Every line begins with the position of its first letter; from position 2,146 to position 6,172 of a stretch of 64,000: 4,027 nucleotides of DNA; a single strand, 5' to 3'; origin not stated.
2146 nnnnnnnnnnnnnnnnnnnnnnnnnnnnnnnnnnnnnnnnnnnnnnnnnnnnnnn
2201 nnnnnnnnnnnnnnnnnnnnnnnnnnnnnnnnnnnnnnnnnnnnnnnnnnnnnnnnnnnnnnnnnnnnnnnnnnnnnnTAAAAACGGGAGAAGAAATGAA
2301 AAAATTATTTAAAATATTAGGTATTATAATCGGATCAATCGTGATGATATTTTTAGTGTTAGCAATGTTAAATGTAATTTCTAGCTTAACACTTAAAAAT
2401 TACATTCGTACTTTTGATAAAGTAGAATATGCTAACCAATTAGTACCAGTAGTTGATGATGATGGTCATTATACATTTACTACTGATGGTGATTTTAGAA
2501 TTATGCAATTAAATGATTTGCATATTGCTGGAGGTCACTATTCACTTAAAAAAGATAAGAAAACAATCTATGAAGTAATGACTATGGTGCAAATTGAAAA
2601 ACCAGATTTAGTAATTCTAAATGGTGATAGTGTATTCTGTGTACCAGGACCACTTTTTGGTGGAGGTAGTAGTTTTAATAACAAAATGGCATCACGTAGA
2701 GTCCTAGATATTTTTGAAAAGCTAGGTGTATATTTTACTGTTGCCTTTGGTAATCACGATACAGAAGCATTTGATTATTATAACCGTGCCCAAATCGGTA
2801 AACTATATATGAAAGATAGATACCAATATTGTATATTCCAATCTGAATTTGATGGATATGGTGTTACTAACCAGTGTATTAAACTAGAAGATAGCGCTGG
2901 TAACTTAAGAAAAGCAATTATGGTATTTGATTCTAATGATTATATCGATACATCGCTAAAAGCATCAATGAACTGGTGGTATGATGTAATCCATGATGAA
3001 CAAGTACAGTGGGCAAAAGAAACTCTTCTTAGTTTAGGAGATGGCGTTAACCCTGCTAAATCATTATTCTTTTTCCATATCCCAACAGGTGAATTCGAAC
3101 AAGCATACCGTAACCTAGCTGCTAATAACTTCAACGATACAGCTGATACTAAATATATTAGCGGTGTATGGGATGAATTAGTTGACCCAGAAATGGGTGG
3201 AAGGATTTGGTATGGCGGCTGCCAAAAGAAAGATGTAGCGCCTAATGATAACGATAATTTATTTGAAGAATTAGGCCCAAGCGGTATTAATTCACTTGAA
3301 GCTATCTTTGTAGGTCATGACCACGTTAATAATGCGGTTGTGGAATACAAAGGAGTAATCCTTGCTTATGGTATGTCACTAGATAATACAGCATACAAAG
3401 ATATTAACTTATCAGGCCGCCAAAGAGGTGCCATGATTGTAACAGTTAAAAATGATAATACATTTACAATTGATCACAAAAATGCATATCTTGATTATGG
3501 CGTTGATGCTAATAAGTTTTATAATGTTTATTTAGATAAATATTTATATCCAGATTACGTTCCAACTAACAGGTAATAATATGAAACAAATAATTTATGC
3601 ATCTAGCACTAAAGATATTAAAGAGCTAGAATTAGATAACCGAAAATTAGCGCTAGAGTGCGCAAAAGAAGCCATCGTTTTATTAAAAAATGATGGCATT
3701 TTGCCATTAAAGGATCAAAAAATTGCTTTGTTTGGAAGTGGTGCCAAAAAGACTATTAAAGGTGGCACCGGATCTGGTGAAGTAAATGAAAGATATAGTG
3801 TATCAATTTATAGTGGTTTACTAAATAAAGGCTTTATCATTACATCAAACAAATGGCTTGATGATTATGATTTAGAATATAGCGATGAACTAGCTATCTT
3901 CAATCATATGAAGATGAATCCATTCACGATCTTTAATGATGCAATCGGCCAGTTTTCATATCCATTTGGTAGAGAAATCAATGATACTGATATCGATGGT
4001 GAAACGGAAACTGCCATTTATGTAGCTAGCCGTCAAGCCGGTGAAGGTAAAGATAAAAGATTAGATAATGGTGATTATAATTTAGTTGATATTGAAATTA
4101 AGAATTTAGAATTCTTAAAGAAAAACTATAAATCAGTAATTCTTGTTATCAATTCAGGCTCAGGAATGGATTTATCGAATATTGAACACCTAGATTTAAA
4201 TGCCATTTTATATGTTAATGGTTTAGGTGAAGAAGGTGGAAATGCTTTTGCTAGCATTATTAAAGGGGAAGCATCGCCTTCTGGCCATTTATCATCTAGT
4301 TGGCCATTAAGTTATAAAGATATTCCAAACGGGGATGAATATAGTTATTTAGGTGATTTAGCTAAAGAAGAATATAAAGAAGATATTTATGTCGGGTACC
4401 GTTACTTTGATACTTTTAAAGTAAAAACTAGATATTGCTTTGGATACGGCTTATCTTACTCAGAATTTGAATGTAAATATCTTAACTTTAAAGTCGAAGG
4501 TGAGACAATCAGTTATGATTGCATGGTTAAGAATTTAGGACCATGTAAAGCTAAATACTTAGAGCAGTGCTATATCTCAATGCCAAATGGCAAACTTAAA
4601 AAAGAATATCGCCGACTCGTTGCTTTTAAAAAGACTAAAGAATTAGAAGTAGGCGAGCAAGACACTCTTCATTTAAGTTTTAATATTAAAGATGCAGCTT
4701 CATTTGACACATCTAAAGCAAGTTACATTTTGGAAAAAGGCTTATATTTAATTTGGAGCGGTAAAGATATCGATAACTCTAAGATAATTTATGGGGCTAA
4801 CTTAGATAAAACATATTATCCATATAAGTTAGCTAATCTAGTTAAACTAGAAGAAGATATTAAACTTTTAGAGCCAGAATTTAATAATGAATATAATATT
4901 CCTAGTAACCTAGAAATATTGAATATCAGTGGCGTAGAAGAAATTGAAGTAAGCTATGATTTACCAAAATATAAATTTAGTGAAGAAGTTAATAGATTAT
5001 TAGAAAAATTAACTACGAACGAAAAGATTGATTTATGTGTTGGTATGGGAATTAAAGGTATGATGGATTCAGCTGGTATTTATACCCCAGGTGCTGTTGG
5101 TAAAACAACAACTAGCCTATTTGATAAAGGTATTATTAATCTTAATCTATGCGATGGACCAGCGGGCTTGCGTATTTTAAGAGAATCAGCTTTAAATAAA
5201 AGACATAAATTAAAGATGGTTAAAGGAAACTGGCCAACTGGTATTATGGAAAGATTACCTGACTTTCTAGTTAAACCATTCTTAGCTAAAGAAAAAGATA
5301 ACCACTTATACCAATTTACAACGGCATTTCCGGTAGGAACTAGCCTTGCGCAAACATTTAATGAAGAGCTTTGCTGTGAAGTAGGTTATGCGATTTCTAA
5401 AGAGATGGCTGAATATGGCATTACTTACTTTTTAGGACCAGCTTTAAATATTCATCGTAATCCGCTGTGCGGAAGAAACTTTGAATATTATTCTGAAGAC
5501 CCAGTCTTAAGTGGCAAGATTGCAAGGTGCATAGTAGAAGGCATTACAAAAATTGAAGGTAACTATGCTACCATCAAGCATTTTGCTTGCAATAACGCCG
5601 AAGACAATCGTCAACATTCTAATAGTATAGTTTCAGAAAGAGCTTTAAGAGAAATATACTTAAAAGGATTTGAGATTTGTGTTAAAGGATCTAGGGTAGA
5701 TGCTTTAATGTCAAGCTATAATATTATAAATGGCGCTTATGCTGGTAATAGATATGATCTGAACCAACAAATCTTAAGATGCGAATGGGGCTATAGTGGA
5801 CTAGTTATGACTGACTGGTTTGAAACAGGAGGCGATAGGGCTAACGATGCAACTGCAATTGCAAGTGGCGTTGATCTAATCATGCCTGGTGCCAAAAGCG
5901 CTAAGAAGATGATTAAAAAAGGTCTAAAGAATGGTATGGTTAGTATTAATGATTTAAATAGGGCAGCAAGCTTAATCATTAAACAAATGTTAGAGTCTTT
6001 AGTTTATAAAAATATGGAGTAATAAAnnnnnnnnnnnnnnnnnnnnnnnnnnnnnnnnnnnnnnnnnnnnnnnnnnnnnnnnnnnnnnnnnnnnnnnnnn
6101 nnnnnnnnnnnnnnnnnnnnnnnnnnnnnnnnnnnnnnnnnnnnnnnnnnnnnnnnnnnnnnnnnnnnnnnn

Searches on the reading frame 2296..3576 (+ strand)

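Call 58: search_protein_families(library=pfam, proteins=[window:2296-3576:+], max_evalue=0.00001)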
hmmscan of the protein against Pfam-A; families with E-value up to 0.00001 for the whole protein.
window:2296-3576:+ (426 aa): 1 family
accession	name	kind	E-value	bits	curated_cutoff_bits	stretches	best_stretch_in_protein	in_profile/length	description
PF00149.33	Metallophos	-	1.8e-09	38.7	21.5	1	67-230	1-142/191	Calcineurin-like phosphoesterase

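Call 70: search_protein_families(library=ncbifam, proteins=[window:2296-3576:+], max_evalue=0.001)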
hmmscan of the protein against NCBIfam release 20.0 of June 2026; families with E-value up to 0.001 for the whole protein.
window:2296-3576:+ (426 aa): 0 families

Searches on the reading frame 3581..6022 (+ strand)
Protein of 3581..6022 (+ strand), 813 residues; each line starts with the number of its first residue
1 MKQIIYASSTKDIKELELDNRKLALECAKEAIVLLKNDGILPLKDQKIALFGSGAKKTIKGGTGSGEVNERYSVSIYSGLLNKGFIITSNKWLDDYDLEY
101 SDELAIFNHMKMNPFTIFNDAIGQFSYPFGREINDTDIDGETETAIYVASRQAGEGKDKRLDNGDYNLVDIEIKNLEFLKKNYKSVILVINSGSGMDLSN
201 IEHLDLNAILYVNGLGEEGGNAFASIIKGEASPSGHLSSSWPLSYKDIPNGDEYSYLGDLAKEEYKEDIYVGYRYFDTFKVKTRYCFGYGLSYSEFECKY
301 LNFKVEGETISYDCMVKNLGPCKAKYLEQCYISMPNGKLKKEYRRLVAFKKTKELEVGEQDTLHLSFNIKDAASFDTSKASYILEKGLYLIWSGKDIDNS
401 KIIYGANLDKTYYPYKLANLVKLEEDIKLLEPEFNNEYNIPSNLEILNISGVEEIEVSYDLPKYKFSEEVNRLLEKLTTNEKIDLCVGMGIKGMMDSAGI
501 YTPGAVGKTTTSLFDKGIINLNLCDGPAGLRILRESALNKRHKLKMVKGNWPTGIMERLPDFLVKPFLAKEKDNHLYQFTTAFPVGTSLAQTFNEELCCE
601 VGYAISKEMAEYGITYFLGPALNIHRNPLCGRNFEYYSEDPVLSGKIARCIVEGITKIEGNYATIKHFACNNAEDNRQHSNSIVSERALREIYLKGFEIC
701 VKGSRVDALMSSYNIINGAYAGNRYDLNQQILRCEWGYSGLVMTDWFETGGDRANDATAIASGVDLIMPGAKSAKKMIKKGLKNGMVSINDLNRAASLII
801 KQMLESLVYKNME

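Call 42: search_protein_families(library=pfam, proteins=[window:3581-6022:+], max_evalue=0.00001)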
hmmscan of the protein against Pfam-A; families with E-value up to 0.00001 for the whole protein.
window:3581-6022:+ (813 aa): 3 families
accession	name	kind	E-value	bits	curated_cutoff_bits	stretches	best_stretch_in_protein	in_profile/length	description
PF01915.27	Glyco_hydro_3_C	-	2e-33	116.5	31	1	32-273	1-200/200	Glycosyl hydrolase family 3 C-terminal domain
PF00933.27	Glyco_hydro_3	-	5.9e-31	108.5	27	1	580-799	82-313/316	Glycosyl hydrolase family 3 N terminal domain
PF14310.12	Fn3-like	-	3.6e-10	40.3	25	1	329-395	4-69/71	Fibronectin type III-like domain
